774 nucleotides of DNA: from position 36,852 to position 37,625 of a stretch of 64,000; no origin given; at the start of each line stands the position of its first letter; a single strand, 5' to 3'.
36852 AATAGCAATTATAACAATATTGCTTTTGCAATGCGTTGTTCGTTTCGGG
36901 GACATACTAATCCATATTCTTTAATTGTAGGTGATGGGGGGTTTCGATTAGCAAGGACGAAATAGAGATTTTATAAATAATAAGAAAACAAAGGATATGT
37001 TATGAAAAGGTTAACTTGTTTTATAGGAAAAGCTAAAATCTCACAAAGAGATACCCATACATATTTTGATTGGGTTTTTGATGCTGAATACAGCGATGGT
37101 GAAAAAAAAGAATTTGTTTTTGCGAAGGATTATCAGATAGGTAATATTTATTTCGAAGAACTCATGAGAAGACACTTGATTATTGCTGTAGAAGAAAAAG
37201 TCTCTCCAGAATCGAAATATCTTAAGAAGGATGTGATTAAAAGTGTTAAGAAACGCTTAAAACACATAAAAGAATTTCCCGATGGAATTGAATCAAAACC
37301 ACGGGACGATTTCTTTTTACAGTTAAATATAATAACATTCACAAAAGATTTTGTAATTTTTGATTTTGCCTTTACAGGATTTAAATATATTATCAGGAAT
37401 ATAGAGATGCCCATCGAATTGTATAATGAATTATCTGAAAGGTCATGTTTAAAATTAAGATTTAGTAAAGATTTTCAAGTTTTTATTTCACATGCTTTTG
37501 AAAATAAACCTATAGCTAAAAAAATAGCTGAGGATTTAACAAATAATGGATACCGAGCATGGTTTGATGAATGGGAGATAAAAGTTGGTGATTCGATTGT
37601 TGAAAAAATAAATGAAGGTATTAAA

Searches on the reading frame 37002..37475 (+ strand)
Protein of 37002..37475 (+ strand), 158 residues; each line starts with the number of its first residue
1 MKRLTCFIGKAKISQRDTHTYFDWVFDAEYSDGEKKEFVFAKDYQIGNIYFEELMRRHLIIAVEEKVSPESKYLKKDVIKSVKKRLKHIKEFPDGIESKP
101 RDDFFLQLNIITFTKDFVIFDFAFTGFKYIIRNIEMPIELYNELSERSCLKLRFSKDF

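Call 84: predict_structure(alignment_id=A7)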
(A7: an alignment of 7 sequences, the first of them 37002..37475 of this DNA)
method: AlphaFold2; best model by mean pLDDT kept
length: 158 residues; sequences in the alignment: 7
mean_pLDDT: 81.7   pTM: 0.74
mean pLDDT of the five models: 81.7, 81.6, 81.4, 78.1, 77.3
residues with pLDDT >= 90: 31; 70-90: 102; 50-70: 22; < 50: 3
segments of 3 or more residues with pLDDT < 50: 156-158
pLDDT, mean of each block of 10 residues (from residue 1): 82 80 90 90 86 87 77 68 89 84 82 91 77 89 76 53
secondary structure, 60 per line:
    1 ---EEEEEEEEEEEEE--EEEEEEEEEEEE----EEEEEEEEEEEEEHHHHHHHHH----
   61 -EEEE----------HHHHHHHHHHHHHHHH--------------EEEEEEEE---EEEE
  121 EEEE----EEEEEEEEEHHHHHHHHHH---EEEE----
elements in order: E4-16 E19-30 E35-47 H48-56 E62-65 H76-91 E106-113 E117-124 E129-137 H138-147 E151-154

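Call 87: fold_search(model_id=the predicted structure, library=pdb)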
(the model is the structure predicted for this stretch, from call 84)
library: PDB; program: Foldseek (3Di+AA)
matches with E <= 10: 1133; with E <= 0.001: 0
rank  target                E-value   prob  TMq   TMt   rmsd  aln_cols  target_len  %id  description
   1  2y3w_A                5.8e-03  0.35  0.21  0.19  13.8       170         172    9  N-terminal head domain and beginning of coiled coil domain of Danio rerio SAS-6 (released 2011-02-09)
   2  6s84_C                3.1e-02  0.23  0.22  0.18  17.2       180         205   12  TsaBDE complex from Thermotoga maritima (released 2019-07-17)
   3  2a6a_B                3.7e-02  0.35  0.25  0.21  17.2       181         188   10  Crystal structure of Glycoprotein endopeptidase (tm0874) from THERMOTOGA MARITIMA at 2.50 A resolution (released 2005-07-19)
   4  6nak_C                3.7e-02  0.21  0.21  0.18  17.2       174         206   11  BACTERIAL PROTEIN COMPLEX TM BDE complex (released 2023-04-26)
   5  1ytu_B                4.7e-02  0.28  0.24  0.12  15.9       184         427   11  Structural basis for 5'-end-specific recognition of the guide RNA strand by the A. fulgidus PIWI protein (released 2005-04-05)
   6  2a6a_A                4.7e-02  0.21  0.22  0.20  17.0       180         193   12  Crystal structure of Glycoprotein endopeptidase (tm0874) from THERMOTOGA MARITIMA at 2.50 A resolution (released 2005-07-19)
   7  6s84_F                6.3e-02  0.28  0.25  0.20  17.1       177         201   11  TsaBDE complex from Thermotoga maritima (released 2019-07-17)
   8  3qic                  1.1e-01  0.16  0.19  0.09  15.3       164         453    8  The structure of human glucokinase E339K mutation (released 2011-06-01)
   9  9y9z_35               1.2e-01  0.12  0.19  0.15  15.3       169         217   11  Cryo-EM structure of conoid fiber from Toxoplasma gondii (24-nm repeat) (released 2025-12-03)
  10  6nak_A                1.3e-01  0.28  0.26  0.21  16.9       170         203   10  BACTERIAL PROTEIN COMPLEX TM BDE complex (released 2023-04-26)
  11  3w0l_A                1.3e-01  0.20  0.26  0.12  16.7       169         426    9  The crystal structure of Xenopus Glucokinase and Glucokinase Regulatory Protein complex (released 2013-07-17)
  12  6mbi                  1.7e-01  0.20  0.22  0.30  16.6        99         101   19  Crystal Structure of SNX15 PX domain in domain swapped conformation form 2 (released 2018-09-19)
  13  4l3q                  1.9e-01  0.10  0.17  0.08  14.8       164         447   11  Crystal structure of glucokinase-activator complex (released 2013-07-24)
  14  9y9z_50               1.9e-01  0.07  0.16  0.12  14.7       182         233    9  Cryo-EM structure of conoid fiber from Toxoplasma gondii (24-nm repeat) (released 2025-12-03)
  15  9tvu_v                2.2e-01  0.28  0.22  0.20  14.0        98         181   14  Structure of the Chlamydomonas reinhardtii chlororibosome (released 2026-02-18)
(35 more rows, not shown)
